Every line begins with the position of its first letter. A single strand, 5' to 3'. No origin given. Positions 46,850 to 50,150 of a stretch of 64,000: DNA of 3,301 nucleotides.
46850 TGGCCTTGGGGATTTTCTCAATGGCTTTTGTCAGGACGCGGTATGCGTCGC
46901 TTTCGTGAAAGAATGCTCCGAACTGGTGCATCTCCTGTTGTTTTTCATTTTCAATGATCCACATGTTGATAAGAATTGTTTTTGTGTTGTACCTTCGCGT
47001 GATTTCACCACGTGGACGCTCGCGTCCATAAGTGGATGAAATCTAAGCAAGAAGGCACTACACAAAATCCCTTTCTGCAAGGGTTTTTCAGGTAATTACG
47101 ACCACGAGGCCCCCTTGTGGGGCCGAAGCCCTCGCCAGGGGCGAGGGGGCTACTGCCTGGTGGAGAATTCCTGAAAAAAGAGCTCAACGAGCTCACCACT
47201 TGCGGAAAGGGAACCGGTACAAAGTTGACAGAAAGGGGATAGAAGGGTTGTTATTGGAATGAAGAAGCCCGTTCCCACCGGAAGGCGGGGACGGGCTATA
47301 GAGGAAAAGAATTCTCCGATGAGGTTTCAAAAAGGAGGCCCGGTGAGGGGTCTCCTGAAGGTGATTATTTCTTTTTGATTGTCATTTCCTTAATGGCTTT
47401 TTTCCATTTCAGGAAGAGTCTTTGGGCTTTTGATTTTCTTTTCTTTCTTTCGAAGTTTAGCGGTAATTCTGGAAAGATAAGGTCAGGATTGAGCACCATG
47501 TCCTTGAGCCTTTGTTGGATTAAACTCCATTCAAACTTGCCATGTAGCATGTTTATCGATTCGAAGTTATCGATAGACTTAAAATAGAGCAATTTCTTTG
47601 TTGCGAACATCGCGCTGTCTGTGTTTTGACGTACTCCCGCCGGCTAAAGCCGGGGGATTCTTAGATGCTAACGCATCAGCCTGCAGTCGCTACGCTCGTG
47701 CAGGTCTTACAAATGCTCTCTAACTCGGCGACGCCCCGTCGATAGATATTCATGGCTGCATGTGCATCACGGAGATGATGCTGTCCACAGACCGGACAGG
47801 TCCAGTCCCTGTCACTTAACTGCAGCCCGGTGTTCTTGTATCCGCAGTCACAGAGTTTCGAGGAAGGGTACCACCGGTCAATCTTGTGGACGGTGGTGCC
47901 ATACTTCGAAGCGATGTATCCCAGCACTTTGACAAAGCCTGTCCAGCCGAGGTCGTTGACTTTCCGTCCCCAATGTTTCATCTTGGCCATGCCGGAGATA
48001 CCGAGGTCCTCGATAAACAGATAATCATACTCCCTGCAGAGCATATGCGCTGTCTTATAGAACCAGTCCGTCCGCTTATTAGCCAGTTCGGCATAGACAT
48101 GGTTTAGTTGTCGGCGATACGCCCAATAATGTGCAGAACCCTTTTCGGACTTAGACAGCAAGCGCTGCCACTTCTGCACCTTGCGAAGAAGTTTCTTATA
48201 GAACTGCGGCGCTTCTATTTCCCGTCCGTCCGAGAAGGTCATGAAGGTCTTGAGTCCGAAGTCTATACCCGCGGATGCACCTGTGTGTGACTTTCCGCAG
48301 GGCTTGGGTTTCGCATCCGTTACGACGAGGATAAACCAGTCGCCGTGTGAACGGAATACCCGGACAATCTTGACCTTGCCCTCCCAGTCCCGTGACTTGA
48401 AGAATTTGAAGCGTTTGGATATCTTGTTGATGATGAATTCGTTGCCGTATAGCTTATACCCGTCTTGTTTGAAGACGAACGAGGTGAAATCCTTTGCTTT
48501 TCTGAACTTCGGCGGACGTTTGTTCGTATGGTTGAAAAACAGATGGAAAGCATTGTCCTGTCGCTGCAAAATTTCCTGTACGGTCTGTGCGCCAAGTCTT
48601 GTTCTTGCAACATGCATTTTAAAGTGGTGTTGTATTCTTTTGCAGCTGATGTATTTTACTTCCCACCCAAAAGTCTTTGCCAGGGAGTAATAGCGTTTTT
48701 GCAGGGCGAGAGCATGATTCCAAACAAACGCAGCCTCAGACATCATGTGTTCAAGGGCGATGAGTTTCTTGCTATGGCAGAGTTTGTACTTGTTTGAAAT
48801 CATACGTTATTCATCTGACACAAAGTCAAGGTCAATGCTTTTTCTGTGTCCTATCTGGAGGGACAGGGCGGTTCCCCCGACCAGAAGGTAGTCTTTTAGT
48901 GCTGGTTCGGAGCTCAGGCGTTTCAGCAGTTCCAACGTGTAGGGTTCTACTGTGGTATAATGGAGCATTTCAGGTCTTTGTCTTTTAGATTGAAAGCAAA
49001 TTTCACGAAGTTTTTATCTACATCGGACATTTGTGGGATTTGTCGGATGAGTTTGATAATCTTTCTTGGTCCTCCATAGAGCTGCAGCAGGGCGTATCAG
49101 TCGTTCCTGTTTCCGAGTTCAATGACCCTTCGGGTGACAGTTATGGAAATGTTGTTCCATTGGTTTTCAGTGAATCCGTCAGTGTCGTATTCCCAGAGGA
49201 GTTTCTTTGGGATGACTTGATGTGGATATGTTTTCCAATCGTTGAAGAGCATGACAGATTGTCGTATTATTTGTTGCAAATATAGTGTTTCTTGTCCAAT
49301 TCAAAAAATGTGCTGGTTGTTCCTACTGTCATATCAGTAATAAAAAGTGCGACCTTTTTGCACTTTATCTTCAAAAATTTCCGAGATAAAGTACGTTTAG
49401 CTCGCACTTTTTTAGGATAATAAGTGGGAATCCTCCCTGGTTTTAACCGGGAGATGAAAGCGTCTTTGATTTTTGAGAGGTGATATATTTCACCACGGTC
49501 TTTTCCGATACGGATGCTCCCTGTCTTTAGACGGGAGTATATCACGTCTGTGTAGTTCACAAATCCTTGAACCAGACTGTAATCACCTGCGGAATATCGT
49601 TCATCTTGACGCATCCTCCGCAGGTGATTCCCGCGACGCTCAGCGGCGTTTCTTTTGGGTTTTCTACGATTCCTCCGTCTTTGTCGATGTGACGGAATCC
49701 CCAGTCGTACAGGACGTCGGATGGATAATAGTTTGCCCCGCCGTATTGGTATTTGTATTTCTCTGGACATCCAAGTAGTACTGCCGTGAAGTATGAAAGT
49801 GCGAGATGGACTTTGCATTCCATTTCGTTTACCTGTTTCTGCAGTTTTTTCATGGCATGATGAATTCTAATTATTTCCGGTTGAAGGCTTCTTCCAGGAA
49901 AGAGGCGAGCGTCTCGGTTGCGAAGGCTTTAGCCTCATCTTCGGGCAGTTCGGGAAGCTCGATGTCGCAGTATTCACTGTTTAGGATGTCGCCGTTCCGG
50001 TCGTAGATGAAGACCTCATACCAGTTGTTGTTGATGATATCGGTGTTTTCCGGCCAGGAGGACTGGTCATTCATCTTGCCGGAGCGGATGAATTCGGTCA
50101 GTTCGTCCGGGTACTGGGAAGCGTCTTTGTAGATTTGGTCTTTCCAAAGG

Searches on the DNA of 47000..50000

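Call 57: search_rna_families(source=window, start=47000, end=50000, threshold=evalue, max_evalue=10, show_alignments=2)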
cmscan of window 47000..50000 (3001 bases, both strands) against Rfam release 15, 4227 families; matches with E-value up to 10: 3.
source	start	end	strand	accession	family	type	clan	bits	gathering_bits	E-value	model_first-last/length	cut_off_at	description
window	47254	47496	-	RF00124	IS102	Gene; sRNA;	-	22.4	46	0.73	1-206/206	no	IS102 RNA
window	49345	49409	+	RF04076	mir-H11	Gene; miRNA;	-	20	70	3.6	1-72/72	no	mir-H11 microRNA precursor family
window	47488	47578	+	RF02697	LDH1_5p_UTR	Cis-reg;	-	19.5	113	5.3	1-102/102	no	LDH1 5'UTR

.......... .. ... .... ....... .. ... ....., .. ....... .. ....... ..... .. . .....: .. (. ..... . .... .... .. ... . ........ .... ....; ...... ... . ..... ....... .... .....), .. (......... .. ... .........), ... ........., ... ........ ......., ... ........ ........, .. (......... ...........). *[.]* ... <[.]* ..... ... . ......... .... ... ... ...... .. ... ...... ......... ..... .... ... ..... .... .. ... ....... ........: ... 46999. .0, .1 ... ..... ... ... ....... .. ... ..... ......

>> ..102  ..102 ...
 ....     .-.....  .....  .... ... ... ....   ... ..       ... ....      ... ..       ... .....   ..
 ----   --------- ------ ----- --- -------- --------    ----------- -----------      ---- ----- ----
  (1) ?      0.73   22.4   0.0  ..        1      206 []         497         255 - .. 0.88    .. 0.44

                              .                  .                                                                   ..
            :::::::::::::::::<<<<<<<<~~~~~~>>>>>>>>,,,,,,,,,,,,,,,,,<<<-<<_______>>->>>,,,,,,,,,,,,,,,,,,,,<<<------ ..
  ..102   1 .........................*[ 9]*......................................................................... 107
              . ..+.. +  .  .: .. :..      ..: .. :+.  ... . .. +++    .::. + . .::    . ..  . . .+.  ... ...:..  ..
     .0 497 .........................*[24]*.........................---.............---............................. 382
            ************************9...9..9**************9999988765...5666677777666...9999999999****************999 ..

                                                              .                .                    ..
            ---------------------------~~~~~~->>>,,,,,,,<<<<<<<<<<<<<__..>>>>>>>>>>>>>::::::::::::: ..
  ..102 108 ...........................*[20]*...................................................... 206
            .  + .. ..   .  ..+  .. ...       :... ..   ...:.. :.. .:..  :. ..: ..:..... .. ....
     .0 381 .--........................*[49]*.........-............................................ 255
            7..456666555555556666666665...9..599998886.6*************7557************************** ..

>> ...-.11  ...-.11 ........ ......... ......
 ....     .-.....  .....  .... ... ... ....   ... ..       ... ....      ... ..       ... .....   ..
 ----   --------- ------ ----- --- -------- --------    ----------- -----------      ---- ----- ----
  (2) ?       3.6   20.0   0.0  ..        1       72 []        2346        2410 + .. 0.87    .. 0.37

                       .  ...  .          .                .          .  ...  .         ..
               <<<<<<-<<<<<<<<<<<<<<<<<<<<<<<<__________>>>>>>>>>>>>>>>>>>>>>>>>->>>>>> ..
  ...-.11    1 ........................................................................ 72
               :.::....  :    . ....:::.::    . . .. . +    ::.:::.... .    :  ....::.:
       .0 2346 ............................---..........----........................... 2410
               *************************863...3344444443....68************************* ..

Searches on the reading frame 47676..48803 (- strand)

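Call 12: search_protein_families(library=pfam, proteins=[window:47676-48803:-], max_evalue=0.001)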
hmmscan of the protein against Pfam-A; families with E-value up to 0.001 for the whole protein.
window:47676-48803:- (375 aa): 3 families
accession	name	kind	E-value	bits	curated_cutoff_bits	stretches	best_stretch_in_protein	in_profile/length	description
PF01385.25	OrfB_IS605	-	8.7e-18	65.1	30.5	1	171-275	12-119/120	Probable transposase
PF07282.18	Cas12f1-like_TNB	-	5.6e-17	62.1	26.3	1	287-353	1-60/60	Cas12f1-like, TNB domain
PF12323.14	HTH_OrfB_IS605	-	0.00075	19.4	21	0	16-40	19-43/47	Helix-turn-helix domain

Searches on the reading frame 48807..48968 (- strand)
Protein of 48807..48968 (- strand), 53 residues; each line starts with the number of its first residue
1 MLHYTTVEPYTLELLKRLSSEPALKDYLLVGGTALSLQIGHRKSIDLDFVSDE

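Call 12: search_protein_families(library=pfam, proteins=[window:48807-48968:-], max_evalue=0.001)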
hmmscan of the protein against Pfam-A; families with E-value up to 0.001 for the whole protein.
window:48807-48968:- (53 aa): 1 family
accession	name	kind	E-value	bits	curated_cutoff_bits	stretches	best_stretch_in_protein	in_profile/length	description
PF08843.17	AbiEii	-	7.3e-07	29.8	22.5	1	14-50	2-40/238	Nucleotidyl transferase AbiEii toxin, Type IV TA system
